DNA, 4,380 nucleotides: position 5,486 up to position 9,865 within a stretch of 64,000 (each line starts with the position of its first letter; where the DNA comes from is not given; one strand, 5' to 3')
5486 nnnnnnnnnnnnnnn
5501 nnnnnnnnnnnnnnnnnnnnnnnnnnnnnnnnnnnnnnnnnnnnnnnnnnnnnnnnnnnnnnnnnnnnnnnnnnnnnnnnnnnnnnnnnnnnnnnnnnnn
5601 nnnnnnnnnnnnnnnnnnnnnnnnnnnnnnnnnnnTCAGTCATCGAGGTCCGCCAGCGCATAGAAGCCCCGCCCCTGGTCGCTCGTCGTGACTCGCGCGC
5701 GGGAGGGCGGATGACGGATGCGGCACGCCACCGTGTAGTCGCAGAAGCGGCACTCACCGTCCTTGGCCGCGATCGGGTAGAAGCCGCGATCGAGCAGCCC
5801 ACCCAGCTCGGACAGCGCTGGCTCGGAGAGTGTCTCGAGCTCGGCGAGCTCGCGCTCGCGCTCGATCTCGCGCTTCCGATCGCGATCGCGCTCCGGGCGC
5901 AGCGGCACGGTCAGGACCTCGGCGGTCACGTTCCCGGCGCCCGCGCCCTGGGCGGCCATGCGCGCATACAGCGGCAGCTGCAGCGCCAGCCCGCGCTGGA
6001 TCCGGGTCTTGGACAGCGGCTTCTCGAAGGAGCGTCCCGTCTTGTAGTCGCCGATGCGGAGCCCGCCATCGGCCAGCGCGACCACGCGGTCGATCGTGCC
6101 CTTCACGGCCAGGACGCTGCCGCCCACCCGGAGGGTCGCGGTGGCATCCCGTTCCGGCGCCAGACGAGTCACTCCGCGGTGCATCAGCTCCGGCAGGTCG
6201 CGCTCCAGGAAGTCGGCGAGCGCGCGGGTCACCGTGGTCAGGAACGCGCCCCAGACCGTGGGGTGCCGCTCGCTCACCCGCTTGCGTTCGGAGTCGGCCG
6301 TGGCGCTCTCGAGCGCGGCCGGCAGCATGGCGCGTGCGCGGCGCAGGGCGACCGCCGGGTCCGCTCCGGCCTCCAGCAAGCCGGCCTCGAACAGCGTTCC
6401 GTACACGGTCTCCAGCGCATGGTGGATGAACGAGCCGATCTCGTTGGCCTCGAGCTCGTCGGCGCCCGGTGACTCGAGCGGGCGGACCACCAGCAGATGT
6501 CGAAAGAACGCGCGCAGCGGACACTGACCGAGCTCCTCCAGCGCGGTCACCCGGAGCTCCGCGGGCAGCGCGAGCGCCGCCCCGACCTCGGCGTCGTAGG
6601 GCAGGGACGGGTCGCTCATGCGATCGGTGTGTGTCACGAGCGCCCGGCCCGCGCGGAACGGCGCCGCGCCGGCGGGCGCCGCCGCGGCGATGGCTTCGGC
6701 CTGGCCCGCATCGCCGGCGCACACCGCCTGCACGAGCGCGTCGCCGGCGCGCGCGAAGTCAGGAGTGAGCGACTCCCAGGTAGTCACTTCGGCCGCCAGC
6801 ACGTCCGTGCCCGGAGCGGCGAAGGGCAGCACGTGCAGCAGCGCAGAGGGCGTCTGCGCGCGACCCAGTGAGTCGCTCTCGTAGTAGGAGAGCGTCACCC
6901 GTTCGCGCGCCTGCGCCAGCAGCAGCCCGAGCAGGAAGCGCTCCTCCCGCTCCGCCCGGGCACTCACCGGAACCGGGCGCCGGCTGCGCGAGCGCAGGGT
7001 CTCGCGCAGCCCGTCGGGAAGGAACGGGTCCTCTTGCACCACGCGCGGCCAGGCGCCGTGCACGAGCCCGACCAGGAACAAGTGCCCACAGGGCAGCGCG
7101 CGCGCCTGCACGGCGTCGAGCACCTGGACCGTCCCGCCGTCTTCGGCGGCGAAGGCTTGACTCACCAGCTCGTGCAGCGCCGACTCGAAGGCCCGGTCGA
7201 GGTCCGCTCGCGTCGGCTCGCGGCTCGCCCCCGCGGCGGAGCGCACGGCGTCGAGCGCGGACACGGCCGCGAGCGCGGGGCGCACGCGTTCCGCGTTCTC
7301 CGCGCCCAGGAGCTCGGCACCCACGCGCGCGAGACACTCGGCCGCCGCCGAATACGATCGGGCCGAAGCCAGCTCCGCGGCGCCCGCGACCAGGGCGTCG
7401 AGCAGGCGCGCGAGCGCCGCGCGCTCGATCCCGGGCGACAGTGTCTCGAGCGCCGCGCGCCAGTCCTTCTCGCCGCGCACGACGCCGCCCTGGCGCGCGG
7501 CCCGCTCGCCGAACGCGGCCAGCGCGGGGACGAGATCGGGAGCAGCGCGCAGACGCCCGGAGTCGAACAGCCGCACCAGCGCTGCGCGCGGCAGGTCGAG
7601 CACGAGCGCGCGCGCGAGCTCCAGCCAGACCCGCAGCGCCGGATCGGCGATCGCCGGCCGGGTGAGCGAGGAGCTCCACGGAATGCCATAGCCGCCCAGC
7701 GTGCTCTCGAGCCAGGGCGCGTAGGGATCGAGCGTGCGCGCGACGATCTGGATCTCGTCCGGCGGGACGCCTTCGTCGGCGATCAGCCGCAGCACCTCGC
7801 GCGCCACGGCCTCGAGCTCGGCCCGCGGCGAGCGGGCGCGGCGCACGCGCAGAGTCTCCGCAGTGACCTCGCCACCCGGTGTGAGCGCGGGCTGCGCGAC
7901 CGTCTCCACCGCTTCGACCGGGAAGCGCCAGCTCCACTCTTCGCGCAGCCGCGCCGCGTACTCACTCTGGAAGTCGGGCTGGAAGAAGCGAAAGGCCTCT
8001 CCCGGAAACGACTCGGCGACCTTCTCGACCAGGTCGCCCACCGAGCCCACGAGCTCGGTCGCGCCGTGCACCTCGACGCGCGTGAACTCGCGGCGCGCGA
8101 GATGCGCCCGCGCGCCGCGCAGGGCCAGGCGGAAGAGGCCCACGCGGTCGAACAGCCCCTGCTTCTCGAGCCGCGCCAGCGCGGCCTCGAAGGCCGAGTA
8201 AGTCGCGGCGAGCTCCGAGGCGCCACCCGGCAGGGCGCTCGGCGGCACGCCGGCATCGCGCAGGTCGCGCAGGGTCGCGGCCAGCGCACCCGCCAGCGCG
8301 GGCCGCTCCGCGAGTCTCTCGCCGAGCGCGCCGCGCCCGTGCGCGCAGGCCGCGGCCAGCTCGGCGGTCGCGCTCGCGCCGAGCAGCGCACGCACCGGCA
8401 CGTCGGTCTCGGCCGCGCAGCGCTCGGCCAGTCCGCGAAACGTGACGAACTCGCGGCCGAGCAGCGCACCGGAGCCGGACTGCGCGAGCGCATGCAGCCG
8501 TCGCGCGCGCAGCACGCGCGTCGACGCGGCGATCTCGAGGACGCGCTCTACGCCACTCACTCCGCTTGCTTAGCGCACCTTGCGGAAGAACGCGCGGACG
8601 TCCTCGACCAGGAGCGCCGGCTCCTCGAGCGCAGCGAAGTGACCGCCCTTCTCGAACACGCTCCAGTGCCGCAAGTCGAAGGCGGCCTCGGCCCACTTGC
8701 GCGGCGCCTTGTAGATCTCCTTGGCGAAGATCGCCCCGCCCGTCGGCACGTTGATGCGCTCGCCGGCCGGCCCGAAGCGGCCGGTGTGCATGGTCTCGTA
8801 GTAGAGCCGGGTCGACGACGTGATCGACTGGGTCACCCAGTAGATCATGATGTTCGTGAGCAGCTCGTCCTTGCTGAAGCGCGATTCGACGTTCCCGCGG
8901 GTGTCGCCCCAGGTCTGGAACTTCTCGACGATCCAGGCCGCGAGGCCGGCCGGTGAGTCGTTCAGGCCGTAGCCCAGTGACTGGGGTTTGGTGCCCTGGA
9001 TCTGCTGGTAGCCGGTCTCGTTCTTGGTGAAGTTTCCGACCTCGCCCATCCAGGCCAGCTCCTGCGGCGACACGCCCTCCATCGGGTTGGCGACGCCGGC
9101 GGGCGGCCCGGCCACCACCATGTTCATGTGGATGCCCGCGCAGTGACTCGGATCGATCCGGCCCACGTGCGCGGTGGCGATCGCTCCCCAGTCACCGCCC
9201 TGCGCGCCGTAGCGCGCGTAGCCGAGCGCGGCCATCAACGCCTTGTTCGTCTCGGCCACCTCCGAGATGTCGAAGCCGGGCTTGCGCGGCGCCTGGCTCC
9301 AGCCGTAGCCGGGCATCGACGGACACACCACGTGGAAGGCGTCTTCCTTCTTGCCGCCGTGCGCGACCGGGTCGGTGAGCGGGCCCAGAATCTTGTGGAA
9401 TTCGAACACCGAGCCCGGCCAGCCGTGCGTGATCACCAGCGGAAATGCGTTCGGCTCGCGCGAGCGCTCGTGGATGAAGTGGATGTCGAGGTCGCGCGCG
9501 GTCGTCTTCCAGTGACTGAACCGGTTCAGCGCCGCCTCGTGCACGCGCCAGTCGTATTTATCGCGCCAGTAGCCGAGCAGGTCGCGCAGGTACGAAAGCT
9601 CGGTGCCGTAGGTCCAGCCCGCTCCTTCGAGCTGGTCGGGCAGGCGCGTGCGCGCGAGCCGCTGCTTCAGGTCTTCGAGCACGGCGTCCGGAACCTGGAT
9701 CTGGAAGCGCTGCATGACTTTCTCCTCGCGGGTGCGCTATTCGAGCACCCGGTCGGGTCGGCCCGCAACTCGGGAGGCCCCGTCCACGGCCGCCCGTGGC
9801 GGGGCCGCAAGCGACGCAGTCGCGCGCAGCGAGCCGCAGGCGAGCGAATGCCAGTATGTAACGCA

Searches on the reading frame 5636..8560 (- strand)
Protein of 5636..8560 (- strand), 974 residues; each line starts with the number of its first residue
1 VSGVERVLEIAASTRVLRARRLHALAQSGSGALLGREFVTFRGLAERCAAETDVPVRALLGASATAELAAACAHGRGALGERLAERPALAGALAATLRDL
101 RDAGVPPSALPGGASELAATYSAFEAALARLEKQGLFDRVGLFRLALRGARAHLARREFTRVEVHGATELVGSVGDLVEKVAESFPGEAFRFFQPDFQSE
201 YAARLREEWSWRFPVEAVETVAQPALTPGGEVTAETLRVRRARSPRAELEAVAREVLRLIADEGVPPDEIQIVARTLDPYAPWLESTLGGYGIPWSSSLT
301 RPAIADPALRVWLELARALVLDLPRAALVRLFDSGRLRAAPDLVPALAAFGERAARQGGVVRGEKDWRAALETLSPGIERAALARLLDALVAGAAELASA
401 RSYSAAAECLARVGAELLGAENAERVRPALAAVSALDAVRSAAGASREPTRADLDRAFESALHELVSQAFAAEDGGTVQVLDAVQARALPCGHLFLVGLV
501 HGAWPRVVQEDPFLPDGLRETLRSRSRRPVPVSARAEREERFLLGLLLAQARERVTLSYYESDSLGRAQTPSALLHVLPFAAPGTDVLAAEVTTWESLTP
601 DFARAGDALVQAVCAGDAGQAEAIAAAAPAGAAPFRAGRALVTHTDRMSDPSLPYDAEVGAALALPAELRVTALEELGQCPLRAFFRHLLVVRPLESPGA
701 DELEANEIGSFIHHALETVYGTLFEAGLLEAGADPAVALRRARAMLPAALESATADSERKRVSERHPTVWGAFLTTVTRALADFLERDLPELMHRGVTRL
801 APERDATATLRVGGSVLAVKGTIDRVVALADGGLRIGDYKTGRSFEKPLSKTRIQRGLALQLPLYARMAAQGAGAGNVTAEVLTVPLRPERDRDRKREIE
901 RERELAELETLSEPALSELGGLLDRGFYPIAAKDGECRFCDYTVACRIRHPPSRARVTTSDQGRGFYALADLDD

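Call 77: search_protein_families(library=pfam, proteins=[window:5636-8560:-], max_evalue=0.00001)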
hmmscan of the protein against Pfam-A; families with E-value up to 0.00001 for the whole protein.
window:5636-8560:- (974 aa): 1 family
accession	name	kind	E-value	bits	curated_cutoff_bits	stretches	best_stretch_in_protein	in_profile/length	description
PF12705.13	PDDEXK_1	-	5.9e-28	98.9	22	1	671-947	4-247/247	PD-(D/E)XK nuclease superfamily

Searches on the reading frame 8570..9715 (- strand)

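Call 77: search_protein_families(library=pfam, proteins=[window:8570-9715:-], max_evalue=0.00001)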
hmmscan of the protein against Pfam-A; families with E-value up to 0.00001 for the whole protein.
window:8570-9715:- (381 aa): 2 families
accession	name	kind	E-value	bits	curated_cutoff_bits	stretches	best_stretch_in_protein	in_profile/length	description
PF06441.18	EHN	-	2.8e-38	130.9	22.8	1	2-106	2-107/107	Epoxide hydrolase N terminus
PF00561.26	Abhydrolase_1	-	1.3e-12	48.4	25.8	1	92-200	2-102/245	alpha/beta hydrolase fold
